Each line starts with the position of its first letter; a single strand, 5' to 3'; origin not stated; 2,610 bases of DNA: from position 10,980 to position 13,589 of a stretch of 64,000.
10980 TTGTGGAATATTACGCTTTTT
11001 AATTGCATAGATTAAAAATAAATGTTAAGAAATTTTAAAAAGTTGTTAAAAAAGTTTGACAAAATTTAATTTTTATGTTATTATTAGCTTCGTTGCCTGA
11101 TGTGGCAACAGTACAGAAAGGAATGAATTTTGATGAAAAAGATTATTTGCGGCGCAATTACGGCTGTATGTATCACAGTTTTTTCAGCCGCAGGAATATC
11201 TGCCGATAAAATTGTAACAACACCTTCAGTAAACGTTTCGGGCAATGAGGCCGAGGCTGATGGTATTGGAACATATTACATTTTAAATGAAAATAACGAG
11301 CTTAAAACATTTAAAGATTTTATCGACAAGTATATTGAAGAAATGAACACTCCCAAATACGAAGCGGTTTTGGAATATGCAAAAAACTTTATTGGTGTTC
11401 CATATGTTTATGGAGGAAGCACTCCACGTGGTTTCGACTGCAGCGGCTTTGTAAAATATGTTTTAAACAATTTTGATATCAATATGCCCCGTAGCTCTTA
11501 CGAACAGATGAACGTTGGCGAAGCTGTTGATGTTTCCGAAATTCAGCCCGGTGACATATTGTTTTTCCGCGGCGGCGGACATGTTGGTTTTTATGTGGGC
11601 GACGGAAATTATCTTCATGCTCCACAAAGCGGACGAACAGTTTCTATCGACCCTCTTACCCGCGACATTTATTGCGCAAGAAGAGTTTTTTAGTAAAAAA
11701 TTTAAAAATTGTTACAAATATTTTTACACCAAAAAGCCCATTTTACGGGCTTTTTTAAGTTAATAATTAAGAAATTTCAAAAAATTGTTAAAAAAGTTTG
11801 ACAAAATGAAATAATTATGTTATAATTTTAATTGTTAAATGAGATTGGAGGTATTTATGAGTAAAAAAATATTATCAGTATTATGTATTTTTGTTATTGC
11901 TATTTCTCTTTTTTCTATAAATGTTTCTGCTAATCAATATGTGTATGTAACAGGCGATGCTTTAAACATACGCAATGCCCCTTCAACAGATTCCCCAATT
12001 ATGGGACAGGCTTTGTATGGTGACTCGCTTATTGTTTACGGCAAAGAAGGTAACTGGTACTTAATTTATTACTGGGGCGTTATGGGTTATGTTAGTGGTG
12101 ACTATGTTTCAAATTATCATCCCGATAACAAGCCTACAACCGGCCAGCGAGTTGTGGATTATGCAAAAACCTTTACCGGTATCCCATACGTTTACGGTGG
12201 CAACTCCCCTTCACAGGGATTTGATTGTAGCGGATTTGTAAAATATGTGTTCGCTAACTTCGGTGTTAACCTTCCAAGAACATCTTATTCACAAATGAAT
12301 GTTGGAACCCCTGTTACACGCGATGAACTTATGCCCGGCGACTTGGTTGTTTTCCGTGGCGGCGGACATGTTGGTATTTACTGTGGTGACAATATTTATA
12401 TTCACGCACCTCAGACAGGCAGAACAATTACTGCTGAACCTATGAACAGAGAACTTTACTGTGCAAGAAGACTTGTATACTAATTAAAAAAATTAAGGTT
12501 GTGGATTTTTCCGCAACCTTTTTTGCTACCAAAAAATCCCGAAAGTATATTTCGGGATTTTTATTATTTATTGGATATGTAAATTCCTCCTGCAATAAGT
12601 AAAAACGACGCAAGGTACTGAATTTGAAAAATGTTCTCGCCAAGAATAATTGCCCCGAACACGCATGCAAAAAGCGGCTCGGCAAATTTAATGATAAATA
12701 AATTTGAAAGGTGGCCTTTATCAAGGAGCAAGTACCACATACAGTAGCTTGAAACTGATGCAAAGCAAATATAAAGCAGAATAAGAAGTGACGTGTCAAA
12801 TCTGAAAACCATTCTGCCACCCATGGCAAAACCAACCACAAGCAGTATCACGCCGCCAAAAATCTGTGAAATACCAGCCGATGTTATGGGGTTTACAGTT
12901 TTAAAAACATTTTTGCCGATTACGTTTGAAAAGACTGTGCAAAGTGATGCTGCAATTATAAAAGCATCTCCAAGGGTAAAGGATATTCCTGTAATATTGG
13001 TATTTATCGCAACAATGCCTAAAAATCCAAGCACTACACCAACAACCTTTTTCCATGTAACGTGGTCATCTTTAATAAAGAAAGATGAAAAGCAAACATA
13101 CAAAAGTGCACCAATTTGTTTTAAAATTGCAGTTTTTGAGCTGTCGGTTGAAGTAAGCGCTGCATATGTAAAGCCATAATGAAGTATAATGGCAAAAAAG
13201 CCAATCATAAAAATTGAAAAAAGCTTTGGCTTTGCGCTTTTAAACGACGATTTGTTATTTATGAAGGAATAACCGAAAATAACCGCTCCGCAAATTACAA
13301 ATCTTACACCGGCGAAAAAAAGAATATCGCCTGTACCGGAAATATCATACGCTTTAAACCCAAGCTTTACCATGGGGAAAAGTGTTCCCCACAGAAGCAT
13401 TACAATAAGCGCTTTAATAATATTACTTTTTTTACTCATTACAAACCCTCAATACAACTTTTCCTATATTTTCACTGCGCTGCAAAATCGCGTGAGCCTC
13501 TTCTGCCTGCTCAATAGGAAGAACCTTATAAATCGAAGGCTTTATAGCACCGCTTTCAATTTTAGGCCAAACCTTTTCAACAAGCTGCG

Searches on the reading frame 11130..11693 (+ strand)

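Call 51: search_protein_families(library=pfam, proteins=[window:11130-11693:+], max_evalue=0.01)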
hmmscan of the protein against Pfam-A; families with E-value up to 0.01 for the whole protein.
window:11130-11693:+ (187 aa): 2 families
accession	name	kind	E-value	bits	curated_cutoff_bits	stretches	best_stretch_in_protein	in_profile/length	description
PF00877.26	NLPC_P60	-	2.6e-28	98.5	23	1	89-181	1-96/105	NlpC/P60 family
PF05257.22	CHAP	-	0.0043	17.9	26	1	94-155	2-66/81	CHAP domain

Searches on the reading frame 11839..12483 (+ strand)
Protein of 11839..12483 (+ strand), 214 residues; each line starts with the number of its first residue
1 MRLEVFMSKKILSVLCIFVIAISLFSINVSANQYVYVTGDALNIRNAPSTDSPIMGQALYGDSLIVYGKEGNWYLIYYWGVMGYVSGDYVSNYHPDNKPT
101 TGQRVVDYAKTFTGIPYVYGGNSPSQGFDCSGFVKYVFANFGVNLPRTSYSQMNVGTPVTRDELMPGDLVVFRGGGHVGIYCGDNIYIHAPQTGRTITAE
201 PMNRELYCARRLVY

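Call 51: search_protein_families(library=pfam, proteins=[window:11839-12483:+], max_evalue=0.01)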
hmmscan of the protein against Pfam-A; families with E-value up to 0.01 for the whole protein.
window:11839-12483:+ (214 aa): 4 families
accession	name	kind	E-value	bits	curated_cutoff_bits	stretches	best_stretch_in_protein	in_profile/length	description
PF00877.26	NLPC_P60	-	3.6e-27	94.8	23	1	114-207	1-96/105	NlpC/P60 family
PF08239.17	SH3_3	-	2.7e-15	56.7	27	1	40-91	1-54/54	Bacterial SH3 domain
PF18348.7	SH3_16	-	0.00011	22.3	25.8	1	44-85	1-44/49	Bacterial dipeptidyl-peptidase Sh3 domain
PF05257.22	CHAP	-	0.0038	18.1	26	1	124-181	6-66/81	CHAP domain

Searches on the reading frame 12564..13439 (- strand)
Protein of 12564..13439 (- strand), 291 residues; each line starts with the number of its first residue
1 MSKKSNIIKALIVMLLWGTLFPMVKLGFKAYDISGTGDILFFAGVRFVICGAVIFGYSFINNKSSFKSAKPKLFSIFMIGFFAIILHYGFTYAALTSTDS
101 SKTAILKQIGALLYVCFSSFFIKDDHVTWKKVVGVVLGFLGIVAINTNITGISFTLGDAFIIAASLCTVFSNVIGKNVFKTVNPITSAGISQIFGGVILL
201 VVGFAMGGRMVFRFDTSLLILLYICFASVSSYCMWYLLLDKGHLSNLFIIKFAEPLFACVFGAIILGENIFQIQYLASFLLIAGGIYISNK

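Call 51: search_protein_families(library=pfam, proteins=[window:12564-13439:-], max_evalue=0.01)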
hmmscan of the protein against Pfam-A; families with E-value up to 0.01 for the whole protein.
window:12564-13439:- (291 aa): 1 family
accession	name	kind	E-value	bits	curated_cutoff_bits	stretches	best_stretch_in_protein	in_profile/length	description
PF00892.27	EamA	-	4.3e-31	108.4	28.2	2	7-146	4-134/135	EamA-like transporter family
